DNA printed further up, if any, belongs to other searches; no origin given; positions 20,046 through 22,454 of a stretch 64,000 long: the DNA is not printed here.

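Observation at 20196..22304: HydE radical-SAM hydrogenase maturase fused in-frame to the tRNA thiolase MnmA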

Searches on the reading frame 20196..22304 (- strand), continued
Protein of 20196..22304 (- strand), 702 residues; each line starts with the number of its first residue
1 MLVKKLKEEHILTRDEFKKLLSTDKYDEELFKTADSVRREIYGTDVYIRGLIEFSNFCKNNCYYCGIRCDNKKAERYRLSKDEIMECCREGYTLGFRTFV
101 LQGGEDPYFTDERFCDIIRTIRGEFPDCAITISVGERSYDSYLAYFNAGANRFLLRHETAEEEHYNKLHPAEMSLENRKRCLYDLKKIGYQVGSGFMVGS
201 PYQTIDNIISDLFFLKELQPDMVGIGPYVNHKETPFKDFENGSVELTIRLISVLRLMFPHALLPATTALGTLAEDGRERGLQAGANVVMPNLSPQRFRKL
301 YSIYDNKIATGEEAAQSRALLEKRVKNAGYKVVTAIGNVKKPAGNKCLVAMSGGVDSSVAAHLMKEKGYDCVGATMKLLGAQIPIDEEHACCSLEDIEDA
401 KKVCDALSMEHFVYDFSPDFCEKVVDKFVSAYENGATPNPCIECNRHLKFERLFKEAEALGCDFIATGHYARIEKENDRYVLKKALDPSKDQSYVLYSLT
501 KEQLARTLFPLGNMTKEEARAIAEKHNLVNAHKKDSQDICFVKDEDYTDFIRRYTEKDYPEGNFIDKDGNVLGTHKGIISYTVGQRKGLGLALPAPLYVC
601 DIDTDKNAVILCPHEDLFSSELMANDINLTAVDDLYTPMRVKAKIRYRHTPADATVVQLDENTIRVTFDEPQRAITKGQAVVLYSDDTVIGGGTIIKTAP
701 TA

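Call 25: search_protein_families(library=ncbifam, proteins=[L038:6851-8131:+, L071:2368-3366:+, L004:5145-6335:+, L004:6346-6780:+, L036:11059-12099:+, L006:2580-3773:+, L072:10703-11848:+, L068:5500-6249:+, L077:10835-12037:+, L069:3139-3576:+], max_evalue=0.00001)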
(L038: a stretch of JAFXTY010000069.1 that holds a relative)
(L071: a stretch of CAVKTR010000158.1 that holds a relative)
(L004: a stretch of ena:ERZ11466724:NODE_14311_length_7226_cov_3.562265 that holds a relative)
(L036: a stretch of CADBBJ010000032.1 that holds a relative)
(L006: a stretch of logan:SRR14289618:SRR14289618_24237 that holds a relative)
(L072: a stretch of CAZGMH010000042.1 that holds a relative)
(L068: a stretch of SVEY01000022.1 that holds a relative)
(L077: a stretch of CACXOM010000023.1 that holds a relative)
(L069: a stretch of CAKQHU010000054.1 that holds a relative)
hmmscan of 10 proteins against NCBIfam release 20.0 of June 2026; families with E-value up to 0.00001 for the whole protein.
L038:6851-8131:+ (426 aa): 45 families (the best 25 are shown)
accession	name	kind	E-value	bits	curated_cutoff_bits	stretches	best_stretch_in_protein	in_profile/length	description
TIGR01326.1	OAH_OAS_sulfhy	subfamily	1.9e-188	626.4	495.1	1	5-423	1-417/418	O-acetylhomoserine aminocarboxypropyltransferase/cysteine synthase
NF006096.0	PRK08248.1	equivalog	1.7e-183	610.2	726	1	3-422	6-424/431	homocysteine synthase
NF005872.0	PRK07812.1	equivalog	1.3e-178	594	703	1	2-425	13-434/439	bifunctional o-acetylhomoserine/o-acetylserine sulfhydrylase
NF006004.0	PRK08134.1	equivalog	5.4e-172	572.3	636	1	2-425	5-427/433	O-acetylhomoserine aminocarboxypropyltransferase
NF004650.0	PRK05994.1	equivalog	8.2e-164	545.5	667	1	4-425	6-426/427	O-acetylhomoserine aminocarboxypropyltransferase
NF004757.0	PRK06084.1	equivalog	1.1e-160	535.1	790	1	5-425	2-422/425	bifunctional O-acetylhomoserine aminocarboxypropyltransferase/cysteine synthase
NF004125.0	PRK05613.1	equivalog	9.5e-150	498.9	765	1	3-426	11-437/437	O-acetylhomoserine/O-acetylserine sulfhydrylase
NF006003.0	PRK08133.1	equivalog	5.4e-120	400.7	522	2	2-227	8-231/396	O-succinylhomoserine sulfhydrylase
TIGR01325.1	O_suc_HS_sulf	equivalog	5.4e-111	370.8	510.05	2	8-226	2-218/380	O-succinylhomoserine sulfhydrylase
TIGR01328.1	met_gam_lyase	equivalog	1.2e-110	370.1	549.7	2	5-223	3-220/391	methionine gamma-lyase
NF005215.0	PRK06702.1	equivalog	1.4e-110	370.2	709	1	23-421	22-420/432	bifunctional O-acetylhomoserine aminocarboxypropyltransferase/cysteine synthase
NF004876.0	PRK06234.1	subfamily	5.1e-109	364.9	666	2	3-227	6-231/400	methionine gamma-lyase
NF005695.0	PRK07503.1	equivalog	4.5e-105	351.6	666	2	5-224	9-227/403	methionine gamma-lyase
NF005696.0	PRK07504.1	equivalog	8.8e-101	337.5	675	2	2-227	7-230/397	O-succinylhomoserine sulfhydrylase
NF005263.0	PRK06767.1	equivalog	1.6e-100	336.9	617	2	1-223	1-222/392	methionine gamma-lyase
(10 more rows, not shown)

L071:2368-3366:+ (332 aa): 10 families
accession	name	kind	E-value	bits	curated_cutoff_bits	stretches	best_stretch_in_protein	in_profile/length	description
TIGR01172.1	cysE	equivalog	3.5e-51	173.4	210.65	1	139-300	2-156/162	serine O-acetyltransferase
NF041874.1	EPS_EpsC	equivalog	8.5e-48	162.2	150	1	139-299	2-155/168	serine O-acetyltransferase EpsC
NF008349.0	PRK11132.1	equivalog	4.7e-30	104.6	397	1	125-301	68-237/273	serine O-acetyltransferase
TIGR04016.1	WcaB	equivalog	7.2e-12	45.1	194.65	1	176-300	22-135/146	colanic acid biosynthesis acetyltransferase WcaB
NF007564.0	PRK10191.1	equivalog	2.3e-11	43.4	196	1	176-300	38-151/162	colanic acid biosynthesis acetyltransferase WcaB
TIGR03532.1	DapD_Ac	equivalog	1.5e-06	28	231.75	1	196-301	108-204/231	2,3,4,5-tetrahydropyridine-2,6-dicarboxylate N-acetyltransferase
TIGR03570.1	NeuD_NnaD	subfamily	4.7e-06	26.3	160.8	0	201-300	114-196/202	NeuD/PglB/VioB family sugar acetyltransferase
NF008808.1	PRK11830.1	equivalog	6.1e-06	25.9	204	0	204-295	101-183/243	2,3,4,5-tetrahydropyridine-2,6-dicarboxylate N-succinyltransferase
NF007076.0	PRK09527.1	equivalog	6.3e-06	25.7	347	0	206-297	77-171/203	galactoside O-acetyltransferase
NF002060.0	PRK00892.1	subfamily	9.4e-06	25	207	0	195-271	110-182/345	UDP-3-O-(3-hydroxymyristoyl)glucosamine N-acyltransferase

L004:5145-6335:+ (396 aa): 26 families (the best 25 are shown)
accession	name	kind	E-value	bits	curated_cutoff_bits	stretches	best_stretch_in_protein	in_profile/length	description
TIGR03402.1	FeS_nifS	equivalog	1.7e-165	550.4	530.75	1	3-382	1-379/379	cysteine desulfurase NifS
NF010611.0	PRK14012.1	equivalog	3.1e-132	441.3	548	1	2-384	6-390/406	IscS subfamily cysteine desulfurase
TIGR02006.1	IscS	equivalog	2.9e-131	438.2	643.2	1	2-387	4-389/402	IscS subfamily cysteine desulfurase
TIGR03403.1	nifS_epsilon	equivalog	2.6e-114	382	587.7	1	3-380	1-380/382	NifS family cysteine desulfurase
TIGR03235.1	DNA_S_dndA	equivalog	3e-111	372.1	480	1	4-352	1-352/353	cysteine desulfurase DndA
NF002806.0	PRK02948.1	subfamily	8.2e-101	337.7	304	1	3-375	2-374/381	IscS subfamily cysteine desulfurase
TIGR01977.1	am_tr_V_EF2568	hypoth_equivalog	1.1e-57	195.7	377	1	3-372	1-376/376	cysteine desulfurase family protein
TIGR01979.1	sufS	subfamily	2.1e-50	171.8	475.1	2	3-217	20-236/403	SufS family cysteine desulfurase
NF040779.1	Sec_lyase_SclA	exception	4.7e-37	127.8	525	1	3-373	1-377/378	selenocysteine lyase SclA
NF041166.1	f2_encap_cargo1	exception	1.3e-36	126.9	800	1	3-326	247-588/623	family 2A encapsulin nanocompartment cargo protein cysteine desulfurase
TIGR01976.1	am_tr_V_VC1184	hypoth_equivalog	6.2e-33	114.7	352.35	1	3-368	20-400/401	cysteine desulfurase-like protein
NF006791.0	PRK09295.1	equivalog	9.5e-30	104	661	1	3-326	25-366/406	cysteine desulfurase SufS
NF008126.0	PRK10874.1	equivalog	4.8e-28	98.4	607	1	2-376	20-399/401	cysteine desulfurase CsdA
TIGR03392.1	FeS_syn_CsdA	equivalog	3.1e-26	92.5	493.6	1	2-376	17-396/398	cysteine desulfurase CsdA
TIGR04343.1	egtE_PLP_lyase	equivalog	5.2e-18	65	400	1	2-215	14-216/370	ergothioneine biosynthesis PLP-dependent enzyme EgtE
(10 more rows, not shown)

L004:6346-6780:+ (144 aa): 4 families
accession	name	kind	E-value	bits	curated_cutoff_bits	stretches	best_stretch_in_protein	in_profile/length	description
TIGR03419.1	NifU_clost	equivalog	6.8e-65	216.9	187.9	1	4-123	1-120/121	Fe-S cluster assembly scaffold protein NifU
TIGR02000.1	NifU_proper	equivalog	9.3e-44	150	273.3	1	3-121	3-123/290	Fe-S cluster assembly protein NifU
TIGR01999.1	iscU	equivalog_domain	1.7e-43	147.7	192.4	1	4-123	1-123/124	Fe-S cluster assembly scaffold IscU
TIGR01994.1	SUF_scaf_2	equivalog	2.4e-23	82.7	92.5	1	2-88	3-89/137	Fe-S cluster assembly sulfur transfer protein SufU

L036:11059-12099:+ (346 aa): 20 families
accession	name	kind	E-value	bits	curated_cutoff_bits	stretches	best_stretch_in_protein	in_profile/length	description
TIGR00433.2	bioB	equivalog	2.9e-122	407.7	225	1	45-345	3-307/307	biotin synthase BioB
NF006308.0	PRK08508.1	equivalog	1.8e-78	263.6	377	1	79-345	6-273/279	biotin synthase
TIGR03910.1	pyrrolys_PylB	equivalog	3.8e-25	88.5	348.2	1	29-295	3-273/347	methylornithine synthase PylB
TIGR03957.1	rSAM_HmdB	equivalog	2.1e-18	66.6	320.9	1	77-297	36-257/317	5,10-methenyltetrahydromethanopterin hydrogenase cofactor biosynthesis protein HmdB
NF053743.1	LipS2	equivalog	1.7e-17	63.8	270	1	88-312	31-251/292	LipS2 family lipoyl synthase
TIGR03956.1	rSAM_HydE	equivalog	8e-12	45.1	254.6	1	41-295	7-264/340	[FeFe] hydrogenase H-cluster radical SAM maturase HydE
NF004911.0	PRK06267.1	equivalog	1.3e-11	44.3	305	1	62-294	10-238/351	hypothetical protein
NF006276.0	PRK08444.1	equivalog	1.3e-11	44.2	560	1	33-164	2-129/353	aminofutalosine synthase MqnE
TIGR03550.1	F420_cofG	equivalog_domain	2.3e-10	40.2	213.35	1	144-293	80-238/322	7,8-didemethyl-8-hydroxy-5-deazariboflavin synthase CofG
NF053742.1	LipS1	equivalog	6.9e-10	39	230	1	88-291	15-214/268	LipS1 family lipoyl synthase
NF004884.0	PRK06245.1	equivalog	8.8e-10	38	209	1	89-292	24-244/340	7,8-didemethyl-8-hydroxy-5-deazariboflavin synthase subunit CofG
TIGR03551.1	F420_cofH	equivalog_domain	1.3e-09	37.4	374.1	1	45-165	1-120/345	5-amino-6-(D-ribitylamino)uracil--L-tyrosine 4-hydroxyphenyl transferase CofH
TIGR03699.1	menaquin_MqnC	equivalog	1.8e-08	33.6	428.1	0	45-130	3-89/342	cyclic dehypoxanthinyl futalosine synthase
TIGR02666.1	moaA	equivalog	2e-08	33.6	284.05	0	89-224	19-156/336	GTP 3',8-cyclase MoaA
NF006687.0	PRK09234.1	equivalog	2.9e-08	32.3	1018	1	144-317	151-335/849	bifunctional FO biosynthesis protein CofGH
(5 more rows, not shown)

L006:2580-3773:+ (397 aa): 57 families (the best 25 are shown)
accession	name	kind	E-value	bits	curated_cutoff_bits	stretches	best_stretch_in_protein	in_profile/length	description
TIGR04350.1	C_S_lyase_PatB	subfamily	8.2e-132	439.7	340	1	13-395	1-383/384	PatB family C-S lyase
NF041364.1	GntC_guanitoxin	equivalog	2.1e-38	132.2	415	1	83-392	48-354/356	guanitoxin biosynthesis PLP-dependent (S)-gamma-hydroxy-L-arginine cyclodehydratase GntC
NF005855.0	PRK07777.1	equivalog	1.2e-33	117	553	1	102-393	96-386/391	pyridoxal phosphate-dependent aminotransferase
NF004975.0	PRK06348.1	equivalog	2.4e-33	115.7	549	1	38-392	30-380/384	pyridoxal phosphate-dependent aminotransferase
NF004770.0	PRK06108.1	subfamily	2.5e-31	108.9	422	1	35-395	34-392/396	pyridoxal phosphate-dependent aminotransferase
NF006229.0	PRK08361.1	equivalog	2.8e-31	108.9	624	1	37-396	33-389/391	aspartate aminotransferase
NF005744.0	PRK07568.1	subfamily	1.1e-30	106.8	389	1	39-332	32-321/398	pyridoxal phosphate-dependent aminotransferase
NF005816.0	PRK07682.1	equivalog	3.7e-30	104.8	620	1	95-394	90-382/390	aminotransferase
TIGR01265.1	tyr_nico_aTase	subfamily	2.5e-29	102.5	292.45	1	79-392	80-396/403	tyrosine/nicotianamine family aminotransferase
NF041091.1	asp_aminotase_Arch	equivalog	1.1e-28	100.2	550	1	38-393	28-373/376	aspartate aminotransferase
NF005817.0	PRK07683.1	equivalog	8.2e-28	97.2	575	1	36-394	27-380/387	aminotransferase A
NF006569.0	PRK09082.1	subfamily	1.1e-27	97.1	420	1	100-391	96-383/386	methionine aminotransferase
TIGR01264.1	tyr_amTase_E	equivalog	5e-27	94.7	474.25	1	75-392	76-396/403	tyrosine transaminase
NF005588.0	PRK07309.1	equivalog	1.5e-26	93.2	576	1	83-394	78-385/391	pyridoxal phosphate-dependent aminotransferase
NF006756.0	PRK09276.1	subfamily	1.7e-26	93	507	1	38-393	32-384/387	LL-diaminopimelate aminotransferase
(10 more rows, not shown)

L072:10703-11848:+ (381 aa): 21 families
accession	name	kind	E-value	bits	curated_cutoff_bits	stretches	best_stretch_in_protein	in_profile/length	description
NF007972.0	PRK10696.1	equivalog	1.5e-60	205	272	1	107-363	6-256/295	tRNA 2-thiocytidine(32) synthetase TtcA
TIGR02432.1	lysidine_TilS_N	equivalog_domain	1.1e-19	71.1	93.6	1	144-310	1-169/189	tRNA lysidine(34) synthetase TilS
NF049949.1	tRNAsynTtuAPyrococ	equivalog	1.1e-15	57.6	450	1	125-322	30-229/292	tRNA-5-methyluridine(54) 2-sulfurtransferase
NF006444.0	PRK08762.1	equivalog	3.3e-12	45.7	449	1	2-98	15-114/387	molybdopterin-synthase adenylyltransferase MoeB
NF008750.0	PRK11784.1-2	equivalog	6.6e-12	45.2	241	1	6-47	5-46/346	tRNA 2-selenouridine(34) synthase MnmH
TIGR03167.1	tRNA_sel_U_synt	equivalog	5.7e-11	42.4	219.75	0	16-48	2-34/311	tRNA 2-selenouridine(34) synthase MnmH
NF001195.0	PRK00162.1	equivalog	4.4e-10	39.8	102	1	3-97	6-102/108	thiosulfate sulfurtransferase GlpE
TIGR04568.1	arch_SelU_Nterm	equivalog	3.1e-09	37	200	1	3-42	90-129/215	selenouridine synthase SelU-like subunit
NF008751.0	PRK11784.1-3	equivalog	3.8e-09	36.2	361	0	4-48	5-49/367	tRNA 2-selenouridine(34) synthase MnmH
NF007627.0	PRK10287.1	equivalog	6.2e-09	36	102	1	20-89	24-95/104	thiosulfate sulfurtransferase PspE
NF008752.0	PRK11784.1-4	equivalog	1.3e-08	34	266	0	17-48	19-50/357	tRNA 2-selenouridine(34) synthase MnmH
TIGR02981.1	phageshock_pspE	exception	2.2e-08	34.3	126.3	1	19-89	21-93/101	thiosulfate sulfurtransferase PspE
TIGR00268.2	TIGR00268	equivalog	2.7e-08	33.4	150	1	137-255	8-125/259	ATP-dependent sacrificial sulfur transferase LarE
NF005902.0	PRK07878.1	equivalog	4e-08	32.6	647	1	3-92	288-382/392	adenylyltransferase/sulfurtransferase MoeZ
NF047749.1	tRNAThiolNcsA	equivalog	6.3e-08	32.1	500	1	120-272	25-192/322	tRNA 2-thiolation protein NcsA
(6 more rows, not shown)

L068:5500-6249:+ (249 aa): 20 families
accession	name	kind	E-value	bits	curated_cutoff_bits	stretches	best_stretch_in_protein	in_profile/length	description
NF011696.0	PRK15116.1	equivalog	2.1e-42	145.7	304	1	10-189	8-187/268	tRNA cyclic N6-threonylcarbamoyladenosine(37) synthase TcdA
NF006077.0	PRK08223.1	equivalog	8.6e-30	103.7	266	1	10-157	6-154/296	hypothetical protein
NF006395.0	PRK08644.1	equivalog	5.4e-26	91.6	159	1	24-159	22-157/215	sulfur carrier protein ThiS adenylyltransferase ThiF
TIGR02356.1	adenyl_thiF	equivalog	5.8e-26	91.1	275.25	1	22-157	11-145/203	thiazole biosynthesis adenylyltransferase ThiF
NF004281.0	PRK05690.1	subfamily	1.6e-24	86.5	266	1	22-161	22-158/250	molybdopterin-synthase adenylyltransferase MoeB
NF047750.1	SAMPActivE1UbaA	equivalog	3.2e-23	82.4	450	1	22-157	22-154/270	SAMP-activating enzyme E1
TIGR02355.1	moeB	equivalog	1.4e-22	80.2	376.55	1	25-155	17-146/240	molybdopterin-synthase adenylyltransferase MoeB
NF011424.0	PRK14851.1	subfamily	1.5e-22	79.4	1170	1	11-154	22-166/679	hypothetical protein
NF006444.0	PRK08762.1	equivalog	4.1e-22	78.4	449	1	22-154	137-268/387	molybdopterin-synthase adenylyltransferase MoeB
NF005646.0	PRK07411.1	equivalog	9.7e-21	74.3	633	1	22-138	28-143/390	molybdopterin-synthase adenylyltransferase MoeB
NF005902.0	PRK07878.1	equivalog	9.2e-19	67.6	647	1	22-136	32-145/392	adenylyltransferase/sulfurtransferase MoeZ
TIGR02354.1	thiF_fam2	equivalog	1.5e-18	67.5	152.2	1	28-142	17-129/200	thiamine biosynthesis protein ThiF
NF011425.0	PRK14852.1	equivalog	2e-18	65.7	1337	1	14-155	314-456/989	hypothetical protein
NF004111.0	PRK05600.1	equivalog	8.9e-18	64.5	437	1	23-138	32-146/371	ThiF family adenylyltransferase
NF006204.0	PRK08328.1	equivalog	1.3e-15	57.7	339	1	13-154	8-149/231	hypothetical protein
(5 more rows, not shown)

L077:10835-12037:+ (400 aa): 19 families
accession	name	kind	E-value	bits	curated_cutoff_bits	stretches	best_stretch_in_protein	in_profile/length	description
TIGR03918.1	GTP_HydF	equivalog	1e-169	564.5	325.55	1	7-389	2-392/392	[FeFe] hydrogenase H-cluster maturation GTPase HydF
TIGR03594.1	GTPase_EngA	equivalog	1.5e-25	90.2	306.7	1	10-143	173-308/432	ribosome biogenesis GTPase Der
TIGR00450.1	mnmE_trmE_thdF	equivalog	6.8e-23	81.4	252.6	1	12-170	209-373/446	tRNA uridine-5-carboxymethylaminomethyl(34) synthesis GTPase MnmE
TIGR00231.1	small_GTP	domain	3.5e-19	69.2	42.5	1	12-142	3-134/164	GTP-binding protein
NF000908.1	PRK00089.1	equivalog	4.1e-19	69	237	1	15-168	6-171/291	GTPase Era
NF003661.0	PRK05291.1-3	equivalog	1e-17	64.6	380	1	13-172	217-378/448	tRNA uridine-5-carboxymethylaminomethyl(34) synthesis GTPase MnmE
TIGR00436.1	era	equivalog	9.9e-17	61.2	116.25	1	14-153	2-141/270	GTPase Era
NF002828.0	PRK03003.1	equivalog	2.3e-15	56.1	631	1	15-133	43-161/477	ribosome biogenesis GTPase Der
TIGR03598.1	GTPase_YsxC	equivalog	9.5e-15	54.7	124.45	1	3-146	9-155/186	ribosome biogenesis GTP-binding protein YihA/YsxC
NF007071.0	PRK09518.1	equivalog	5.2e-14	51.7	953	1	15-57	447-489/706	bifunctional cytidylate kinase/GTPase Der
TIGR03156.1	GTP_HflX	equivalog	7.3e-12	44.9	216.75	1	12-161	189-348/351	GTPase HflX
TIGR00437.1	feoB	equivalog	4.9e-09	35.4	315.65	1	19-295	1-288/594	ferrous iron transport protein B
NF008280.0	PRK11058.1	equivalog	4e-08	32.5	441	1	14-135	199-324/426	ribosome rescue GTPase HflX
TIGR03597.1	GTPase_YqeH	equivalog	4.5e-08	32.7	297.4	1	14-135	157-281/361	ribosome biogenesis GTPase YqeH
NF008956.1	PRK12299.1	equivalog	2.7e-07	29.9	300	1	14-160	160-321/327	GTPase ObgE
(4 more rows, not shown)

L069:3139-3576:+ (145 aa): 7 families
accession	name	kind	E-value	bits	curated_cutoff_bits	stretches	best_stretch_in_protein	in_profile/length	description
TIGR02010.1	IscR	equivalog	1.7e-35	121.8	207.55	1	1-135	1-133/135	Fe-S cluster assembly transcriptional regulator IscR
TIGR00738.1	rrf2_super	superfamily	4.3e-35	120.5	73.3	1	1-132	1-131/132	Rrf2 family transcriptional regulator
NF047409.1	Cys_reg_CymR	equivalog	3.8e-32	111.3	195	1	1-143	1-135/139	cysteine metabolism transcriptional regulator CymR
NF008110.0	PRK10857.1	equivalog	4.7e-26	91.5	275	1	1-136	1-134/164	Fe-S cluster assembly transcriptional regulator IscR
TIGR02944.1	suf_reg_Xantho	equivalog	9.5e-18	64.8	110.65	1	1-131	2-130/130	SUF system Fe-S cluster assembly regulator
NF008886.0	PRK11920.1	equivalog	6.1e-14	52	193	1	1-134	1-133/153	iron-responsive transcriptional regulator RirA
NF008240.0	PRK11014.1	equivalog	1.9e-09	37.7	182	1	4-135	4-131/141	nitric oxide-sensing transcriptional repressor NsrR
